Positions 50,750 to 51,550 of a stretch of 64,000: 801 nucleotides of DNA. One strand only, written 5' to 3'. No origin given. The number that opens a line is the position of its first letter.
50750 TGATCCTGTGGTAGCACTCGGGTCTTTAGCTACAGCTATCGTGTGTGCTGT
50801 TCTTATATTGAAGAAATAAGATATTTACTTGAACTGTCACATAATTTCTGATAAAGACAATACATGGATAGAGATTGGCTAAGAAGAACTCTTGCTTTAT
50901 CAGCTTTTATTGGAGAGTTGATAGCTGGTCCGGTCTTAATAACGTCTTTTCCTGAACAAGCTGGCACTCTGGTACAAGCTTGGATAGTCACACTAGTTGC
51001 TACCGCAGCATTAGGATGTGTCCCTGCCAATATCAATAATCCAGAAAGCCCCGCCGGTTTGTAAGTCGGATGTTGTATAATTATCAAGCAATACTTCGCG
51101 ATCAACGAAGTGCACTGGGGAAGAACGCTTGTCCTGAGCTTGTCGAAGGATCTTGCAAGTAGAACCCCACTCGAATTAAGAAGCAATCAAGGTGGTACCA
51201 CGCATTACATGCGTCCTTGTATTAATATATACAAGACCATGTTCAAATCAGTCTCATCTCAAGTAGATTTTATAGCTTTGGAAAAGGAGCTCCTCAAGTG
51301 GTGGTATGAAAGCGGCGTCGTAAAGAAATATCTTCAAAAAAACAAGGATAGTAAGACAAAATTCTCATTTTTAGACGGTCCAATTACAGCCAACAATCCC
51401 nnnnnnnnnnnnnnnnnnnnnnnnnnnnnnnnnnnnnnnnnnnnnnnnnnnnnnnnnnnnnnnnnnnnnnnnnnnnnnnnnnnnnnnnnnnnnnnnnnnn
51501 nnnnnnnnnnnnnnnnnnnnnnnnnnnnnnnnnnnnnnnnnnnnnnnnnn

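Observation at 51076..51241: ileS T-box riboswitch with a terminal-loop AUC specifier and paired hairpins abutting the start codon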

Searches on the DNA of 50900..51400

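Call 4: search_rna_families(source=window, start=50900, end=51400, threshold=evalue, max_evalue=10, show_alignments=5)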
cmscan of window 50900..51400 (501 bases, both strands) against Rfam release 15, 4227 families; matches with E-value up to 10: 6.
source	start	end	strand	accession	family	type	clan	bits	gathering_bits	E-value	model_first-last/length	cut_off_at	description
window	51185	51218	+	RF00230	T-box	Cis-reg; leader;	-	26.4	93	0.00053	183-216/219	no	T-box leader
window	51309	51373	-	RF00078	MicA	Gene; sRNA;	-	20.2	41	1.1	1-75/75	no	MicA sRNA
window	51332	51355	-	RF01334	CRISPR-DR21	Gene; CRISPR;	-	15.9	48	8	1-37/37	no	CRISPR RNA direct repeat element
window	51257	51312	+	RF01501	Afu_199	Gene; snRNA; snoRNA; CD-box;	-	14.6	45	4.9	1-77/77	no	A. fimigatus snoRNA Afu_199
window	51059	51158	+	RF00315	snoJ33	Gene; snRNA; snoRNA; CD-box;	-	14.3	45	6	1-81/81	no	Small nucleolar RNA J33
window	51322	51351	+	RF00522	PreQ1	Cis-reg; riboswitch;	-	12.6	39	9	1-45/45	no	PreQ1 (pre queuosine) riboswitch aptamer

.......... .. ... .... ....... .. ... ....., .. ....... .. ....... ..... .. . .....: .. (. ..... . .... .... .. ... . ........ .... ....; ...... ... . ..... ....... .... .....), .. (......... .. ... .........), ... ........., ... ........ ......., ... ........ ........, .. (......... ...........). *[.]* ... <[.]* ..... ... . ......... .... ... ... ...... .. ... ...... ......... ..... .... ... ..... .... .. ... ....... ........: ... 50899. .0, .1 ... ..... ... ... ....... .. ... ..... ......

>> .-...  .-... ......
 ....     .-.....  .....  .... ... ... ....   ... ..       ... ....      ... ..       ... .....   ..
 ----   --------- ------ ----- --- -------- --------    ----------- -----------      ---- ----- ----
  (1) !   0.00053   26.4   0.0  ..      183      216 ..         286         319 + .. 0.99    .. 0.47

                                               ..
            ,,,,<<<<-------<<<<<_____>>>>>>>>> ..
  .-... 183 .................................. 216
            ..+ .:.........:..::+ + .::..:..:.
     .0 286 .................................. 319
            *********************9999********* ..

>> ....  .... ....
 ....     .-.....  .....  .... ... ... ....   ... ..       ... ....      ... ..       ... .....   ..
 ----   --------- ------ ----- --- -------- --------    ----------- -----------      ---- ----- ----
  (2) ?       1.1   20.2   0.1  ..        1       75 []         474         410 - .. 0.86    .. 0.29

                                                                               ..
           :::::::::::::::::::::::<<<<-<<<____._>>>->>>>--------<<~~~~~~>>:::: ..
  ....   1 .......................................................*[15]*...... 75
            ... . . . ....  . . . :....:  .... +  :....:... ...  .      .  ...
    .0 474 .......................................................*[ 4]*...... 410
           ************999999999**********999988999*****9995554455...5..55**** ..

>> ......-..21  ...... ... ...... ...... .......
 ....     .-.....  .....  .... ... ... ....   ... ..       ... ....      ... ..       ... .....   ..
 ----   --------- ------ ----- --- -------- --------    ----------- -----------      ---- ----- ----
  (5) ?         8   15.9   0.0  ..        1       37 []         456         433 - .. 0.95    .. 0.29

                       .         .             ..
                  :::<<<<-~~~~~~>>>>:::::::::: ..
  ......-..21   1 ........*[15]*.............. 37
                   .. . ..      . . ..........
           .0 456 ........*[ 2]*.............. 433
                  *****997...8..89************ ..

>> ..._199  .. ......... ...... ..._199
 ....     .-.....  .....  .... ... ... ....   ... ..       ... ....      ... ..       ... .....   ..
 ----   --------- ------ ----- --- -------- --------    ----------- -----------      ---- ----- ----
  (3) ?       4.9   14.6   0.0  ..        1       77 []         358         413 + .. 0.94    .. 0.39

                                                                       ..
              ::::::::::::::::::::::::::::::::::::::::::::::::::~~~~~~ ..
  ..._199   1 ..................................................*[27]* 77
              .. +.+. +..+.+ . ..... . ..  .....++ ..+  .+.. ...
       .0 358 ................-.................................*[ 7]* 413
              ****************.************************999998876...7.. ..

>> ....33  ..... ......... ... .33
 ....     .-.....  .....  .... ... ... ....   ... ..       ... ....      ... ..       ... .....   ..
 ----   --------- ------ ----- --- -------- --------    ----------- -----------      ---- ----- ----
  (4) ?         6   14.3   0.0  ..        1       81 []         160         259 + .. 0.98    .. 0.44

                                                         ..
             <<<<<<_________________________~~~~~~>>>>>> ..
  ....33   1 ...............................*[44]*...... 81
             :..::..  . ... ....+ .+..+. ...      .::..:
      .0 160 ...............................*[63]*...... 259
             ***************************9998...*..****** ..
